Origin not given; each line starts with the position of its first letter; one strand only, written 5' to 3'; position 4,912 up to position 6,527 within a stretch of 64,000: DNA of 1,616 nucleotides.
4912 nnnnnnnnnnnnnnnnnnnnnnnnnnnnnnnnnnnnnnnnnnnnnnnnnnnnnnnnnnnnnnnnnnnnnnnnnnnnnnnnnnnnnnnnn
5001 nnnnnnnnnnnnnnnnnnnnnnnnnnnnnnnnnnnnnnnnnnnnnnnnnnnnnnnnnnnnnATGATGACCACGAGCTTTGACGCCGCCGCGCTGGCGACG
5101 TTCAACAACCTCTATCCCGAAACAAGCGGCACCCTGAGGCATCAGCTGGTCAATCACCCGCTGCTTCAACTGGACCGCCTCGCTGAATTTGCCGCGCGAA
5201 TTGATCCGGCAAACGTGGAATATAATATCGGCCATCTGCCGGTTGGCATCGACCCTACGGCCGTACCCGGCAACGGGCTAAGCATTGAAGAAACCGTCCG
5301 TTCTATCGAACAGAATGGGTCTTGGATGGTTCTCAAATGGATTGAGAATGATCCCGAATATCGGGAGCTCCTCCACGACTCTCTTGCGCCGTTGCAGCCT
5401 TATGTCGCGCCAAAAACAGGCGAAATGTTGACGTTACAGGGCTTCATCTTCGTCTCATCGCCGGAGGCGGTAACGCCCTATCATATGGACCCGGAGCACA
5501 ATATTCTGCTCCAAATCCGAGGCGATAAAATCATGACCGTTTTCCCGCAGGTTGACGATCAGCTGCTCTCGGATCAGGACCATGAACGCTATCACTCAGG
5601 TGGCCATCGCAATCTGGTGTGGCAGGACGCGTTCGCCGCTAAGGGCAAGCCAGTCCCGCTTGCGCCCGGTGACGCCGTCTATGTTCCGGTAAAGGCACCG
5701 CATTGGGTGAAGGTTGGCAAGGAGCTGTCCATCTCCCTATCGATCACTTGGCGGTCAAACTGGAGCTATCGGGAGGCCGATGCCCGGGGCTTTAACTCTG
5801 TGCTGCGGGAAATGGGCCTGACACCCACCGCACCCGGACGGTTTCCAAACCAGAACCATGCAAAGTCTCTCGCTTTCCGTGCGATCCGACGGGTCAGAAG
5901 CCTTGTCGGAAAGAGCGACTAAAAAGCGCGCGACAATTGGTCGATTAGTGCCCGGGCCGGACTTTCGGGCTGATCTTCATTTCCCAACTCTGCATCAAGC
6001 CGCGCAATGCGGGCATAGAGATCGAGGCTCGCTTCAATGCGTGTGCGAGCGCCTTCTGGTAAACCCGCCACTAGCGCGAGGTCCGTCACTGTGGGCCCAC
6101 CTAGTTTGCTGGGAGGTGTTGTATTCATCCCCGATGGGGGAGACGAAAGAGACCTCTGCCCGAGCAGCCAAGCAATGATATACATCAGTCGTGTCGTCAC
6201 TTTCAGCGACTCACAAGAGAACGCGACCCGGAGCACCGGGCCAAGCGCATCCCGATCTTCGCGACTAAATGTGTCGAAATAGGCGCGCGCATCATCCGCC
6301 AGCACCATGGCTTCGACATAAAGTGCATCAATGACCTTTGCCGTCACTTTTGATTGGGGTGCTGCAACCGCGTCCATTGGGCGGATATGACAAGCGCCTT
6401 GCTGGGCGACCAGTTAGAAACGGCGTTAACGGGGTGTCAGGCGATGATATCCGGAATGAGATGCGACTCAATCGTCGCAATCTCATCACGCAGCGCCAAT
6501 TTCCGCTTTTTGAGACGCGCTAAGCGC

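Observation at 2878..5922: Coupled deacetylase-acyltransferase-JmjC oxygenase operon: candidate undescribed glycan-tailoring pathway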

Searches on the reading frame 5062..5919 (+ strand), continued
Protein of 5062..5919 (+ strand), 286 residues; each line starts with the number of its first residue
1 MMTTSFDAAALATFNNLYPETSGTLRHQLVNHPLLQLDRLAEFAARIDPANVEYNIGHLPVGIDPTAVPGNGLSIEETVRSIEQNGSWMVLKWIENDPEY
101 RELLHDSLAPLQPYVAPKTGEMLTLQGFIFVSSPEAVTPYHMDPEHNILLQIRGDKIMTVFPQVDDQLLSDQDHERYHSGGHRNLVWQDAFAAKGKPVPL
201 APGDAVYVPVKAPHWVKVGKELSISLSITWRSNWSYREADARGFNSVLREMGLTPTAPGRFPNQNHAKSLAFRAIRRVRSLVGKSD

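Call 78: search_protein_families(library=pfam, proteins=[L112:1589-4279:-, L112:4231-4875:+, L112:4875-5789:+, L112:5755-6852:+, L112:6902-8941:+, L112:9034-11028:-, L112:11248-12252:+, L112:12180-13193:+], max_evalue=0.001)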
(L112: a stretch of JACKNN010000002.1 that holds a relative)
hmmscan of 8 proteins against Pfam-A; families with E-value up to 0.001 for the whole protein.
L112:1589-4279:- (897 aa): 2 families
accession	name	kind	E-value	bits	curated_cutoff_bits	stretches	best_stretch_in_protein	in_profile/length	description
PF00593.30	TonB_dep_Rec_b-barrel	-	5.5e-34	119.2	27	1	448-862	25-436/436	TonB dependent receptor-like, beta-barrel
PF07715.20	Plug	-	8.9e-13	49.1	23.9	1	139-247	2-107/107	TonB-dependent Receptor Plug Domain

L112:4231-4875:+ (215 aa): 1 family
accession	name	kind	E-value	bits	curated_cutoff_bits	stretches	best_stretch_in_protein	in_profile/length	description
PF05118.21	Asp_Arg_Hydrox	-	1.1e-11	45.3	22.6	1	59-178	37-155/157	Aspartyl/Asparaginyl beta-hydroxylase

L112:4875-5789:+ (305 aa): 0 families

L112:5755-6852:+ (366 aa): 1 family
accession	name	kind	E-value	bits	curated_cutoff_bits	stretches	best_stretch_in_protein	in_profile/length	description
PF08007.18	JmjC_2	-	0.00095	19.1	22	0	217-312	38-122/127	JmjC domain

L112:6902-8941:+ (680 aa): 3 families
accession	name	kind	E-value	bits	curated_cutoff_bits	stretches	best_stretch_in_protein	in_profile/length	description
PF13480.13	Acetyltransf_6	-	3.4e-16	60.1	22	1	195-328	2-127/143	Acetyltransferase (GNAT) domain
PF08007.18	JmjC_2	-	5.5e-06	26.4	22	1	525-628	28-121/127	JmjC domain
PF13621.12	Cupin_8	-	3.4e-05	24.3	27.4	1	487-623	102-243/252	Cupin-like domain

L112:9034-11028:- (665 aa): 25 families
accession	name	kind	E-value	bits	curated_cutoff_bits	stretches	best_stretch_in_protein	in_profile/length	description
PF13469.12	Sulfotransfer_3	-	9.9e-49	166.9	27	1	418-608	1-216/216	Sulfotransferase family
PF13431.12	TPR_17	-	6.2e-39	129.5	24.4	0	265-295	1-31/34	Tetratricopeptide repeat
PF14559.12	TPR_19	-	2.4e-35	121.1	25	4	185-246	1-62/68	Tetratricopeptide repeat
PF07719.23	TPR_2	-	1.3e-34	115.8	27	2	176-208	2-34/34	Tetratricopeptide repeat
PF13181.12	TPR_8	-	1.4e-33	112.6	25.7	0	279-309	3-33/34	Tetratricopeptide repeat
PF13428.12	TPR_14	-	1e-32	109.7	23.5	4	176-217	2-43/44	Tetratricopeptide repeat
PF13432.12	TPR_16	-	7.2e-32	109.9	32.7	4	151-207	7-63/65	Tetratricopeptide repeat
PF13414.12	TPR_11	-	2.1e-29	101.4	26.8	2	216-250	1-35/42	TPR repeat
PF00515.34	TPR_1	-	2e-28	97.5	27.8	0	210-242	2-34/34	Tetratricopeptide repeat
PF23914.1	TPR_CcmH_CycH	-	3.1e-24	86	42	2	264-373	37-146/158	Cytochrome c-type biogenesis protein H TPR domain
PF13424.12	TPR_12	-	5e-20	71.9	30.1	3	177-239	5-75/77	Tetratricopeptide repeat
PF13176.12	TPR_7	-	1.5e-17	62.6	27.9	0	177-207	1-33/36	Tetratricopeptide repeat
PF12895.13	ANAPC3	-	6e-15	55.7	27.2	1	156-233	4-80/82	Anaphase-promoting complex, cyclosome, subunit 3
PF24575.1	TPR_Slam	-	1.5e-13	51.5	35.2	0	182-220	54-92/104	Surface lipoprotein assembly modifier, N-terminal TPR repeats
PF13374.12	TPR_10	-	4.3e-11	42.9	27.5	0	44-70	5-31/42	Tetratricopeptide repeat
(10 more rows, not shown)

L112:11248-12252:+ (335 aa): 1 family
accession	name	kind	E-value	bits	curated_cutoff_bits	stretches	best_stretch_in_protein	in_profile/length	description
PF01136.24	Peptidase_U32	-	8.6e-62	208.9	22.4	1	79-335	2-233/233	Peptidase family U32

L112:12180-13193:+ (338 aa): 1 family
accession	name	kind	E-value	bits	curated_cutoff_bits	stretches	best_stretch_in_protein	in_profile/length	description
PF01136.24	Peptidase_U32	-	6.7e-14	52.2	22.4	1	132-284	21-176/233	Peptidase family U32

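Call 84: search_protein_families(library=ncbifam, proteins=[L090:4668-5534:+, L083:525-1760:+, L112:4875-5789:+, L097:3128-5209:-], max_evalue=0.001)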
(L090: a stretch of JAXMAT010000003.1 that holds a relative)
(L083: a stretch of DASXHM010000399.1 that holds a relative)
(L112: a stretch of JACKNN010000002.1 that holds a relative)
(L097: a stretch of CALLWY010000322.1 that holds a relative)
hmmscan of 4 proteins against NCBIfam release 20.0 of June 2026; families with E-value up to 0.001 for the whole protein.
L090:4668-5534:+ (289 aa): 10 families
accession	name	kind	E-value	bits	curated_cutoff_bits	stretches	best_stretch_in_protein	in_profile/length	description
TIGR02764.1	spore_ybaN_pdaB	equivalog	2.9e-11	43.5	237.4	1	102-234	7-122/191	polysaccharide deacetylase family sporulation protein PdaB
TIGR03938.2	deacetyl_PgaB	equivalog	7.7e-11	41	321.9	1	44-176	2-144/621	poly-beta-1,6-N-acetyl-D-glucosamine N-deacetylase PgaB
NF050820.1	PolSacchBiosHfsH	equivalog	3.8e-09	36.6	400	1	102-216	35-142/249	oligosaccharide deacetylase HfsH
TIGR03933.1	PIA_icaB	equivalog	9.9e-08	31.8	248.35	1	87-218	58-192/245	intercellular adhesin biosynthesis polysaccharide N-deacetylase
TIGR04243.1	nodulat_NodB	equivalog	1.2e-07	31.5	240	1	102-215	3-103/197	chitooligosaccharide deacetylase NodB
TIGR02884.1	spore_pdaA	equivalog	5.2e-07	29.6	298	1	101-215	37-138/224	delta-lactam-biosynthetic de-N-acetylase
TIGR02873.1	spore_ylxY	hypoth_equivalog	2e-06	27.3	391.5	1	162-216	132-186/268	probable sporulation protein, polysaccharide deacetylase family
NF045820.1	PgAcgDacpgdA_Strep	equivalog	4.4e-06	25.8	800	1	71-216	240-369/463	peptidoglycan-N-acetylglucosamine deacetylase PgdA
NF011177.0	PRK14582.1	equivalog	3e-05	22.5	923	1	47-177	51-188/671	poly-beta-1,6-N-acetyl-D-glucosamine N-deacetylase PgaB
NF045821.1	PgAcgDacpgdA1_Bac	equivalog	5.1e-05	22.3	400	1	76-215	64-188/282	peptidoglycan-N-acetylglucosamine deacetylase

L083:525-1760:+ (412 aa): 35 families (the best 25 are shown)
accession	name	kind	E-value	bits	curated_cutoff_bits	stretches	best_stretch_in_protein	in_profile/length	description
TIGR03088.1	stp2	hypoth_equivalog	1.4e-51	175.7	409.05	1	34-396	4-372/374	TIGR03088 family PEP-CTERM/XrtA system glycosyltransferase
NF041876.1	EPS_EpsE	equivalog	1.7e-39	136.2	400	1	180-388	173-387/389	exopolysaccharide biosynthesis GT4 family glycosyltransferase EpsE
TIGR03999.1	thiol_BshA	equivalog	5.8e-32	111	273.7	1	162-397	137-373/375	N-acetyl-alpha-D-glucosaminyl L-malate synthase BshA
TIGR04063.1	stp3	hypoth_equivalog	6.1e-27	94.5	442.05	1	106-397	83-395/397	TIGR04063 family PEP-CTERM/XrtA system glycosyltransferase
NF047684.1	TeichurnBiosyTuaC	equivalog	6.7e-26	91.1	550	1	181-396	173-388/391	teichuronic acid biosynthesis protein TuaC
TIGR02149.1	glgA_Coryne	subfamily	9.3e-24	84.3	302.4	1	114-396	82-389/391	glycogen synthase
NF038011.1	PelF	equivalog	1.8e-22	80.1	100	1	149-394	237-489/489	GT4 family glycosyltransferase PelF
NF038229.1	Glyco4_Geo_Pelo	equivalog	6.3e-22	78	400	1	151-397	91-336/338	GPMC system family 4 glycosyltransferase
TIGR04047.1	MSMEG_0565_glyc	hypoth_equivalog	4.8e-21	75.2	259.85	1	170-394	139-371/373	MSMEG_0565 family glycosyltransferase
NF041879.1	EPS_EpsH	equivalog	1e-18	67.3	800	1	168-399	188-418/431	exopolysaccharide biosynthesis glycosyltransferase EpsH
TIGR03449.1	mycothiol_MshA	equivalog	2.3e-18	66.3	462.5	1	160-397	155-403/406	D-inositol-3-phosphate glycosyltransferase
TIGR04005.1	wcaL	equivalog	1.6e-17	63.5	537.6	1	196-388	200-397/406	colanic acid biosynthesis glycosyltransferase WcaL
TIGR03087.1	stp1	hypoth_equivalog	1.5e-16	60.5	316.65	1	156-386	159-386/397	TIGR03087 family PEP-CTERM/XrtA system glycosyltransferase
NF038295.1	EPS_HpsP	equivalog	1.4e-15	57.2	550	1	190-396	173-386/388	hormogonium polysaccharide biosynthesis glycosyltransferase HpsP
NF011726.0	PRK15179.1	equivalog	1.7e-14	53.1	733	1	245-387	539-684/694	Vi polysaccharide biosynthesis protein TviE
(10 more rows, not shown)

L112:4875-5789:+ (305 aa): 0 families

L097:3128-5209:- (694 aa): 0 families

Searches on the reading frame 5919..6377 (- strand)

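Call 3: search_protein_families(library=pfam, proteins=[window:5919-6377:-], max_evalue=0.01)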
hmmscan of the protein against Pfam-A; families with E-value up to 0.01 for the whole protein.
window:5919-6377:- (152 aa): 1 family
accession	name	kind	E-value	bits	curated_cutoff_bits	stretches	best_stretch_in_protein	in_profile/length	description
PF07323.17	DUF1465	-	1.8e-33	116.1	25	1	10-152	4-153/153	Protein of unknown function (DUF1465)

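Call 4: search_protein_families(library=ncbifam, proteins=[window:5919-6377:-], max_evalue=0.01)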
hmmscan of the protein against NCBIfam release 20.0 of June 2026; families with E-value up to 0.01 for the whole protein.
window:5919-6377:- (152 aa): 1 family
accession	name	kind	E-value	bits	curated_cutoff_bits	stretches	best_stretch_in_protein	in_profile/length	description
NF051867.1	ProtaseAdptRcdA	equivalog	1.2e-18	67.5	170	1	9-152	5-157/158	protease adaptor protein RcdA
